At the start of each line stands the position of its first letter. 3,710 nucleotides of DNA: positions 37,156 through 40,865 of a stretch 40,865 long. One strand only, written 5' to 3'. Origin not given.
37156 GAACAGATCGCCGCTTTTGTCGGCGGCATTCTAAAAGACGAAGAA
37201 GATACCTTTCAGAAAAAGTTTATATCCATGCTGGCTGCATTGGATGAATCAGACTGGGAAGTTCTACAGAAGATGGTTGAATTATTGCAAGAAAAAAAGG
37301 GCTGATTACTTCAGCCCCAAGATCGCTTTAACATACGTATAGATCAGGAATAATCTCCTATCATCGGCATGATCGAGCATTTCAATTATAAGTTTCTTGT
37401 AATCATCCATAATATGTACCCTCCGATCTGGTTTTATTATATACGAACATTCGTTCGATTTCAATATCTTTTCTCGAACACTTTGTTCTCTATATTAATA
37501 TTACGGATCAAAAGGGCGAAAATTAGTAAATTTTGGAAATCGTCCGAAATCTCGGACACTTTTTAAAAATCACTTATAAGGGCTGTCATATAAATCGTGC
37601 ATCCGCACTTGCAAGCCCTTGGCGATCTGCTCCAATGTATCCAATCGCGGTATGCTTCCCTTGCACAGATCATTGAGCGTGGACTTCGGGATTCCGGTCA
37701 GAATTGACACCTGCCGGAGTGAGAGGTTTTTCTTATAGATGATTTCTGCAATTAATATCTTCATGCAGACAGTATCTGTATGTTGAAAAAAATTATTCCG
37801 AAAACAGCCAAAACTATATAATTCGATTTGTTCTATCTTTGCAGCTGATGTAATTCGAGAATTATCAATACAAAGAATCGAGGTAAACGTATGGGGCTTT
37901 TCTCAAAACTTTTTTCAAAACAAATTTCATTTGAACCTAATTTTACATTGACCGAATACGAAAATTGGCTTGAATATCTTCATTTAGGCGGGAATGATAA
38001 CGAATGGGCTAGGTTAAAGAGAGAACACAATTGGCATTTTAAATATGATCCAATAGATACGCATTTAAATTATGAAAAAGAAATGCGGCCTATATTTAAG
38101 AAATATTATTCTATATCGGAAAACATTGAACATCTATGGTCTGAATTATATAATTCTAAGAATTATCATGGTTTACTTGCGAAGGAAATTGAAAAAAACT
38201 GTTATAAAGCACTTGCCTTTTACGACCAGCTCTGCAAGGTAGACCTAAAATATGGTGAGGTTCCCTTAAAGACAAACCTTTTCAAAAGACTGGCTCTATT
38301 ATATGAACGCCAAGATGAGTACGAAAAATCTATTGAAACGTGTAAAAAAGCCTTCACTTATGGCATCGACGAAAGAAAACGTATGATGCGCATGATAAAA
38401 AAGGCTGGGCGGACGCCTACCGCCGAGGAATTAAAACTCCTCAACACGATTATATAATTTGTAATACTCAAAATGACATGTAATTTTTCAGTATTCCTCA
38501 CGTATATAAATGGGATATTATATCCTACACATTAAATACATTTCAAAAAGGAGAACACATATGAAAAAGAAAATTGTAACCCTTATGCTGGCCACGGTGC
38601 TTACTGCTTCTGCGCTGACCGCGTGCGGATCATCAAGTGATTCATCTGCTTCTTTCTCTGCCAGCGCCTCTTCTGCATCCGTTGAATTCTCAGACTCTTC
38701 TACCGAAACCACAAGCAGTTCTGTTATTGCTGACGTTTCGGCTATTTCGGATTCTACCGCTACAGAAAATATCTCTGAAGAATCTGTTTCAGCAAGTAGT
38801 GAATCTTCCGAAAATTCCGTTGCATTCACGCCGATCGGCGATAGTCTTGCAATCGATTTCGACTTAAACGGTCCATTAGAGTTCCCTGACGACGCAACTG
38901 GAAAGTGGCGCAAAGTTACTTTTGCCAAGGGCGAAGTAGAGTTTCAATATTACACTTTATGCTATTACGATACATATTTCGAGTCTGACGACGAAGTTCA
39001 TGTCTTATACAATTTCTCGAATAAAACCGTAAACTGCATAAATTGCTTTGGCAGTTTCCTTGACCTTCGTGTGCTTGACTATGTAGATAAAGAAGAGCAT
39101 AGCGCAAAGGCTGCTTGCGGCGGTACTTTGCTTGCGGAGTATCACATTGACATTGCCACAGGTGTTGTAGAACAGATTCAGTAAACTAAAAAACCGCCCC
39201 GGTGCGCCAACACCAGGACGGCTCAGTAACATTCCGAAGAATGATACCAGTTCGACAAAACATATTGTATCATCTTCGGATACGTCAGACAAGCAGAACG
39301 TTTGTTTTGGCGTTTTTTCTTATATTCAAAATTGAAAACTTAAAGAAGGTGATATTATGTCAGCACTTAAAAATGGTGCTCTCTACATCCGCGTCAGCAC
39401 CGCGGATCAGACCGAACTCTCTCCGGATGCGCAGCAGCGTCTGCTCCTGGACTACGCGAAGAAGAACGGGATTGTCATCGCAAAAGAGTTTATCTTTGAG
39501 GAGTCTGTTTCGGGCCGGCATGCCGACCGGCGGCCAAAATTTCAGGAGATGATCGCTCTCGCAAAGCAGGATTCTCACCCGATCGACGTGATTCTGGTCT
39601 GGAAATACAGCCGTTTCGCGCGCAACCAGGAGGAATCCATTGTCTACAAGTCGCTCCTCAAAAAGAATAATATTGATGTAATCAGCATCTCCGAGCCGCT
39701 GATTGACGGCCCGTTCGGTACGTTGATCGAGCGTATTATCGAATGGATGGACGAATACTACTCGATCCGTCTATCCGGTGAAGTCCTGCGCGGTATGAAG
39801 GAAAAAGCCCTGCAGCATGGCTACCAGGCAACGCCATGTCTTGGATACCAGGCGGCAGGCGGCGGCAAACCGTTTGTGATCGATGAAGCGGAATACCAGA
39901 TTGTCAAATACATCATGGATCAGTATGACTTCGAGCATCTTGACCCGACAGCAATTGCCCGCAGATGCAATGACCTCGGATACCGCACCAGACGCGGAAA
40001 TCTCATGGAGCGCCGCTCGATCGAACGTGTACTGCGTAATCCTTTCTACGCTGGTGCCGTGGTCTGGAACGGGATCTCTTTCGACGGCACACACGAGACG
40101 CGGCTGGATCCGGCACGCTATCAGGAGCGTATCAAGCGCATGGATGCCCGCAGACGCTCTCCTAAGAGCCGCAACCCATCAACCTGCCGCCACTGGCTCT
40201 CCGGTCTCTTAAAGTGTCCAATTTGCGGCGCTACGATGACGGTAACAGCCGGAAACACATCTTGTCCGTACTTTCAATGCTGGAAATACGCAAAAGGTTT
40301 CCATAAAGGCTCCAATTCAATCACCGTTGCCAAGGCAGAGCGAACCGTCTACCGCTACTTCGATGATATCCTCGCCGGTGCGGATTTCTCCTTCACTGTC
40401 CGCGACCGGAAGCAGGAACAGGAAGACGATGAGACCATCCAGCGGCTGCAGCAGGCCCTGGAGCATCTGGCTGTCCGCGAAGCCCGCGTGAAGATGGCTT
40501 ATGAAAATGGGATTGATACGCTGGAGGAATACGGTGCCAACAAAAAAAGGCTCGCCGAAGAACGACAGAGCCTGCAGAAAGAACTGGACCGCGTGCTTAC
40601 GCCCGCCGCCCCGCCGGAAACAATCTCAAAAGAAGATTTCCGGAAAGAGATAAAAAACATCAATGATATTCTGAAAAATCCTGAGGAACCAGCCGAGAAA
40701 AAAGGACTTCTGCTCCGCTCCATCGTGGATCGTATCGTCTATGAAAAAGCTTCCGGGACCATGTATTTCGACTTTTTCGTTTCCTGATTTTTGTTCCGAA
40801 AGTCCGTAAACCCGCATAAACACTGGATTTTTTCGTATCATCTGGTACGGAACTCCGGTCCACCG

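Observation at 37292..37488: LexA-box promoter driving an unannotated 34-codon ORF next to a non-cleavable repressor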

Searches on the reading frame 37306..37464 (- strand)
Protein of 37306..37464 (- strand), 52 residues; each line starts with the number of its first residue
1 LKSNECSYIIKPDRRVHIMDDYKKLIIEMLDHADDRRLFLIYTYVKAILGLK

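Call 11: find_homologous_proteins(query=window:37306-37464:-, max_evalue=10)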
Query window:37306-37464:- (52 aa): 17 proteins with E <= 10 among 17 candidates.
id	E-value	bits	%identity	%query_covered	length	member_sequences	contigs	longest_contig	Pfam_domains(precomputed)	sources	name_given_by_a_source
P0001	7.1e-23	96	90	100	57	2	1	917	-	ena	-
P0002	1.1e-22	95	88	100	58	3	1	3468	-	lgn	-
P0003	2.0e-21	91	88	98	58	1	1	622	-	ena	-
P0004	4.5e-20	87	84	98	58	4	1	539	-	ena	-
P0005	1.8e-19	85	82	98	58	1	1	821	-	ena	-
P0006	1.9e-17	79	82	98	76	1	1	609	-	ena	-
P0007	1.9e-12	63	97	65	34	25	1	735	-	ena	-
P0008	3.8e-12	63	97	65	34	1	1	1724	-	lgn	-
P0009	6.4e-12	62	97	65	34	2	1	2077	-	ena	-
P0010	9.1e-12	61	97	65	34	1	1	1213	-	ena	-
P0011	4.4e-10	56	88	65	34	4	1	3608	-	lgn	-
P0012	1.2e-9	55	88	63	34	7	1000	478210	-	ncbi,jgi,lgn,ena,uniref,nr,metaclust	ncbi:Uncharacterised protein [Fusicatenibacter saccharivorans]|jgi:hypothetical protein|uniref:Uncha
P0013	1.5e-9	54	88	65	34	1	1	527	-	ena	-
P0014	1.5e-7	48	87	60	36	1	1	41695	-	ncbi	-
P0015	2.1e-7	48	88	62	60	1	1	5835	-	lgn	-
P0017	7.2e-6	43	77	60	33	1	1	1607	-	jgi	jgi:hypothetical protein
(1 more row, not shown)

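Call 14: find_encoding_contigs(protein=P0012, flank=5000, max_places=8)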
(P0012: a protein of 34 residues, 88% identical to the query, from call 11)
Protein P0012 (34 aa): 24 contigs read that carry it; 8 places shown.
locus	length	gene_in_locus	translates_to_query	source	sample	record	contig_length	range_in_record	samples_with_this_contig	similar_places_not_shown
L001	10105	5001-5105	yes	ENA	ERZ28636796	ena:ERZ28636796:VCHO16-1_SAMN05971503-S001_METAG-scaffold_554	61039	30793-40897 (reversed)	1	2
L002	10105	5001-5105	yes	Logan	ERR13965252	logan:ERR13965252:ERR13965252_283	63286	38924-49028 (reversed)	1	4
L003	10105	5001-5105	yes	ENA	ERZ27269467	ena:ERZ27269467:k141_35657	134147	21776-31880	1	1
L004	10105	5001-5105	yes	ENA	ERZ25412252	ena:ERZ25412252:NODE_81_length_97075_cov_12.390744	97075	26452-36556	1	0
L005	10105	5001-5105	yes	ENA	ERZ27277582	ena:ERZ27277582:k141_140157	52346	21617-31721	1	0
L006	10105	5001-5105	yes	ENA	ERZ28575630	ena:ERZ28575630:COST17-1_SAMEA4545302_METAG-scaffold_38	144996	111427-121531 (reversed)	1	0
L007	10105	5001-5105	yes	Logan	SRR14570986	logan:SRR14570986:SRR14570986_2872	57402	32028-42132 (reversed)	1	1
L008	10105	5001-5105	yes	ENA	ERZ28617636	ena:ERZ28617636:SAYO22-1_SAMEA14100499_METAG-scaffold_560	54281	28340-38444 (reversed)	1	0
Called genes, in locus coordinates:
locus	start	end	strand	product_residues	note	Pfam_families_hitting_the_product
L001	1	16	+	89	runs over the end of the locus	PF11007:CotJA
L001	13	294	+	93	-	PF12652:CotJB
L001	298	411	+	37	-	PF05067:Mn_catalase (weak)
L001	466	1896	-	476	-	PF00239:Resolvase, PF07508:Recombinase, PF13408:Zn_ribbon_recom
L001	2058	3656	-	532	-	PF10544:T5orf172, PF13455:MUG113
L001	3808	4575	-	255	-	-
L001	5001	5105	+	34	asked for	-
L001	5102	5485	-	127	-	PF12844:HTH_19, PF13560:HTH_31 (weak), PF01381:HTH_3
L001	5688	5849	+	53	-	-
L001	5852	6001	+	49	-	-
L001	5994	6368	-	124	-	-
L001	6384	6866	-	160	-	-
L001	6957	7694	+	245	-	PF08346:AntA, PF03374:ANT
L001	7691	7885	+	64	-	-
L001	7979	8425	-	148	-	-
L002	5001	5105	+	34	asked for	-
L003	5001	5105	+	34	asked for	-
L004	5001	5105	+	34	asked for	-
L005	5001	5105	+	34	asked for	-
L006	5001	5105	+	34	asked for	-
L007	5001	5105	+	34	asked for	-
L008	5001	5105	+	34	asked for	-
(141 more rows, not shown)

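Call 15: find_encoding_contigs(protein=P0014, flank=5000, max_places=4)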
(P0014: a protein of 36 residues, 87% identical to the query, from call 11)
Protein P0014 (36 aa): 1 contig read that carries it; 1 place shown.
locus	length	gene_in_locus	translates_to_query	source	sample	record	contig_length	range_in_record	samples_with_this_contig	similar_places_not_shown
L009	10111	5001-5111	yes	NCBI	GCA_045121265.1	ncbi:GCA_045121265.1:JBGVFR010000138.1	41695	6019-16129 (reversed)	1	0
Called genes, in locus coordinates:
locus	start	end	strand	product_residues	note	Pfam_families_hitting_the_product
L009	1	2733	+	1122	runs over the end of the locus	PF18884:TSP3_bac (faint), PF00092:VWA, PF25106:VWA_4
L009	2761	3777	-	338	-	PF00589:Phage_integrase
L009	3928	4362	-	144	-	PF12978:DUF3862, PF07467:BLIP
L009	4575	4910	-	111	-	PF12844:HTH_19, PF01381:HTH_3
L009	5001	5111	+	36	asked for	-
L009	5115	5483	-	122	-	PF12844:HTH_19, PF13560:HTH_31 (weak), PF15731:MqsA_antitoxin (weak), PF01381:HTH_3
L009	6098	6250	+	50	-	-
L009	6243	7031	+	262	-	PF02498:Bro-N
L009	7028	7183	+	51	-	-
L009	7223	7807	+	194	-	PF04814:HNF-1_N (faint), PF12844:HTH_19 (weak), PF01381:HTH_3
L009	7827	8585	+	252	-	PF24703:DUF7666, PF01469:Pentapeptide_2 (weak)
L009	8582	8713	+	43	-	-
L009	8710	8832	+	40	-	-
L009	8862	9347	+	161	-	-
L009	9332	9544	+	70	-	-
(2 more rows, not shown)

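Call 16: find_encoding_contigs(protein=P0015, flank=5000, max_places=3)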
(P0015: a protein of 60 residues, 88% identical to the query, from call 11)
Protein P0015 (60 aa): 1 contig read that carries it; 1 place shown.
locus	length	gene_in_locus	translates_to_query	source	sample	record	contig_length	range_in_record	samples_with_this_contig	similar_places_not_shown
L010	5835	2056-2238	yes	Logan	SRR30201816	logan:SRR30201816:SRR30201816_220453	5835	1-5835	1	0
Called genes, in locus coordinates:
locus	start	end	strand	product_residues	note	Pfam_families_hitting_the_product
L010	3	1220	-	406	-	?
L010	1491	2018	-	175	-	-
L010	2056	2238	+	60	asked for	-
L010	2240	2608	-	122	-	PF12844:HTH_19, PF13560:HTH_31 (weak), PF01381:HTH_3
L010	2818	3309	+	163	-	-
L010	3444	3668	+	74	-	-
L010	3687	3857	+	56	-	-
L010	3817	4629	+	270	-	PF10543:ORF6N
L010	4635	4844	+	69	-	-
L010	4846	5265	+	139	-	PF12844:HTH_19 (faint), PF13560:HTH_31 (weak), PF01381:HTH_3 (faint)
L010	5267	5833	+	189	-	?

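Call 17: find_encoding_contigs(protein=P0017, flank=5000, max_places=3)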
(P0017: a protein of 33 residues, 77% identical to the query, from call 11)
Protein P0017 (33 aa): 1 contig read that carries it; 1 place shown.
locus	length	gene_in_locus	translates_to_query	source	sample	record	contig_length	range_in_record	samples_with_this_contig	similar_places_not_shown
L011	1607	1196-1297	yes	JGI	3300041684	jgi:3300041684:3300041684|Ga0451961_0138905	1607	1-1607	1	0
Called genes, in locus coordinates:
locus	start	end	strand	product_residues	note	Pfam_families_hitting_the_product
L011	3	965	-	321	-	?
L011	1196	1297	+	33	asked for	-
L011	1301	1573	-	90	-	-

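Call 18: find_encoding_contigs(protein=P0011, flank=5000, max_places=3)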
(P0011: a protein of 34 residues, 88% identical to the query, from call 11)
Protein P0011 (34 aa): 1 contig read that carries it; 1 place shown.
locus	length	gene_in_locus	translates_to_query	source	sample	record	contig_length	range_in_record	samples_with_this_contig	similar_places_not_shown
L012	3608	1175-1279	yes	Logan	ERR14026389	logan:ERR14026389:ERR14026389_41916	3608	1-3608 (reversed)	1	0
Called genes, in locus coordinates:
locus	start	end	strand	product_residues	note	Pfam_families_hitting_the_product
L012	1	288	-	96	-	?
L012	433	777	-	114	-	-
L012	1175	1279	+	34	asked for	-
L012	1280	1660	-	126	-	PF12844:HTH_19, PF01381:HTH_3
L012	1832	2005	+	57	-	-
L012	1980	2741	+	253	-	PF08346:AntA, PF03374:ANT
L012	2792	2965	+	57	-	-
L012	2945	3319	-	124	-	-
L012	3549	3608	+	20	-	?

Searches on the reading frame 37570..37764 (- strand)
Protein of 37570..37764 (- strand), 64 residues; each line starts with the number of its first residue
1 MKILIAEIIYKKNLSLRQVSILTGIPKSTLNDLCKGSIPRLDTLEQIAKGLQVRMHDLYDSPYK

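Call 6: search_protein_families(library=pfam, proteins=[window:37570-37764:-], max_evalue=0.01)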
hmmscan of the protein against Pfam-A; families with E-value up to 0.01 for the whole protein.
window:37570-37764:- (64 aa): 3 families
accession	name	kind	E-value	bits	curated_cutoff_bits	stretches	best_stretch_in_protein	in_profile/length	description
PF13443.12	HTH_26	-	3.6e-09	37.2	22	1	7-60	4-59/63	Cro/C1-type HTH DNA-binding domain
PF01381.28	HTH_3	-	2.1e-08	34.5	23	1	11-57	7-54/55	Helix-turn-helix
PF13560.12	HTH_31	-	6e-05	23.7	27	1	13-53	14-56/64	Helix-turn-helix domain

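Call 7: search_protein_families(library=phrogs, proteins=[window:37570-37764:-], max_evalue=0.01)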
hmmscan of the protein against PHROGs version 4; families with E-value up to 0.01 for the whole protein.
window:37570-37764:- (64 aa): 11 families
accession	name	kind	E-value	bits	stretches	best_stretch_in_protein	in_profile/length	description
phrog_8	-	transcription regulation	4.1e-08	34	1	5-53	81-130/346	transcriptional regulator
phrog_3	-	transcription regulation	1e-05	26.5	1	2-60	90-147/430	transcriptional repressor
phrog_4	-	transcription regulation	1e-05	25.7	1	5-59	141-192/400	transcriptional repressor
phrog_4583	-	transcription regulation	0.00061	20.8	1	6-61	16-72/81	transcriptional repressor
phrog_2967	-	transcription regulation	0.00073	20.1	1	6-58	16-69/225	transcriptional regulator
phrog_769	-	transcription regulation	0.0015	19.5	1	7-63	18-72/89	transcriptional repressor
phrog_7241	-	transcription regulation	0.0019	19.2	1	13-59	74-121/122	transcriptional regulator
phrog_32768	-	unknown function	0.0025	17.6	1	9-58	18-69/446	-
phrog_9425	-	transcription regulation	0.0044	17.7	1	15-48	22-57/72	transcriptional repressor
phrog_18248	-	transcription regulation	0.0071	16.5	1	11-48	76-116/264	transcriptional regulator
phrog_2439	-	transcription regulation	0.0088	15.9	1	5-55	12-63/367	transcriptional regulator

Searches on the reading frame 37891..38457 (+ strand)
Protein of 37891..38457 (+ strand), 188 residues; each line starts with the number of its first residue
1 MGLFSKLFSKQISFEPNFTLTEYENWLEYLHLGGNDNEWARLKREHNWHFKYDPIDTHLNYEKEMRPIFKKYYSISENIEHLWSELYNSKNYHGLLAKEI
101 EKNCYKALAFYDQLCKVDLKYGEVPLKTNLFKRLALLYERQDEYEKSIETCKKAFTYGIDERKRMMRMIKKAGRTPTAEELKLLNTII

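Call 6: search_protein_families(library=pfam, proteins=[window:37891-38457:+], max_evalue=0.01)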
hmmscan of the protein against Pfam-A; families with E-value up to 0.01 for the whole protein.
window:37891-38457:+ (188 aa): 1 family
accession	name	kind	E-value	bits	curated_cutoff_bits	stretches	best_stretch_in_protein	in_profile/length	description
PF00515.34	TPR_1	-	0.0014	18.8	27.8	1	131-154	4-27/34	Tetratricopeptide repeat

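Call 7: search_protein_families(library=phrogs, proteins=[window:37891-38457:+], max_evalue=0.01)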
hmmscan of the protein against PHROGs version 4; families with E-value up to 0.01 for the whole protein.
window:37891-38457:+ (188 aa): 0 families

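Call 75: search_protein_families(library=pfam, proteins=[window:37891-38457:+], max_evalue=10)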
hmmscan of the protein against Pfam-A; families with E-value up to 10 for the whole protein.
window:37891-38457:+ (188 aa): 6 families
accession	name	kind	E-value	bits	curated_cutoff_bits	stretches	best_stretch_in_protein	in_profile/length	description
PF00515.34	TPR_1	-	0.0014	18.8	27.8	1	131-154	4-27/34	Tetratricopeptide repeat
PF07719.23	TPR_2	-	0.062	13.9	27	1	132-154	5-27/34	Tetratricopeptide repeat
PF13424.12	TPR_12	-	0.067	13.8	30.1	1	106-154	21-71/77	Tetratricopeptide repeat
PF13181.12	TPR_8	-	0.13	13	25.7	1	133-155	6-28/34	Tetratricopeptide repeat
PF13176.12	TPR_7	-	0.15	12.6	27.9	1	132-153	3-24/36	Tetratricopeptide repeat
PF21116.3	EF-hand_Zip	-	0.24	12.5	27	1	7-43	8-44/110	Zip protein EF-hand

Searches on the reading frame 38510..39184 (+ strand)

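Call 6: search_protein_families(library=pfam, proteins=[window:38510-39184:+], max_evalue=0.01)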
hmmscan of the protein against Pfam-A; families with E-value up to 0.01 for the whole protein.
window:38510-39184:+ (224 aa): 0 families

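Call 7: search_protein_families(library=phrogs, proteins=[window:38510-39184:+], max_evalue=0.01)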
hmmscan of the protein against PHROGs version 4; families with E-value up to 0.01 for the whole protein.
window:38510-39184:+ (224 aa): 2 families
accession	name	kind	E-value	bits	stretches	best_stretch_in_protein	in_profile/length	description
phrog_12816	-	unknown function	0.0011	20.1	1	21-71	4-53/140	-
phrog_542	-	unknown function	0.0089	17.7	0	18-46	1-28/97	-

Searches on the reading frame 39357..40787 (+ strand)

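Call 6: search_protein_families(library=pfam, proteins=[window:39357-40787:+], max_evalue=0.01)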
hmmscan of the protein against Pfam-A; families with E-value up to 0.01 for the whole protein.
window:39357-40787:+ (476 aa): 3 families
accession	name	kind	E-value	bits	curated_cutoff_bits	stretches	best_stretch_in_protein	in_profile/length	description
PF00239.26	Resolvase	-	1.9e-27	96.6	23.3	1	8-153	2-142/145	Resolvase, N terminal domain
PF07508.19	Recombinase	-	2e-11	44.5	21.1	1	178-255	2-92/102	Recombinase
PF13408.12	Zn_ribbon_recom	-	1.7e-09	38.4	25.3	1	280-333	1-55/58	Recombinase zinc beta ribbon domain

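Call 7: search_protein_families(library=phrogs, proteins=[window:39357-40787:+], max_evalue=0.01)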
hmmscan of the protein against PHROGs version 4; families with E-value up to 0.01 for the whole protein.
window:39357-40787:+ (476 aa): 2 families
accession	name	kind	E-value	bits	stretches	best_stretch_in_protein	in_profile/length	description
phrog_95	-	integration and excision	5.6e-104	350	1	5-467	88-560/651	integrase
phrog_125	-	DNA, RNA and nucleotide metabolism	5e-21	76.4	1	8-158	23-158/254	DNA invertase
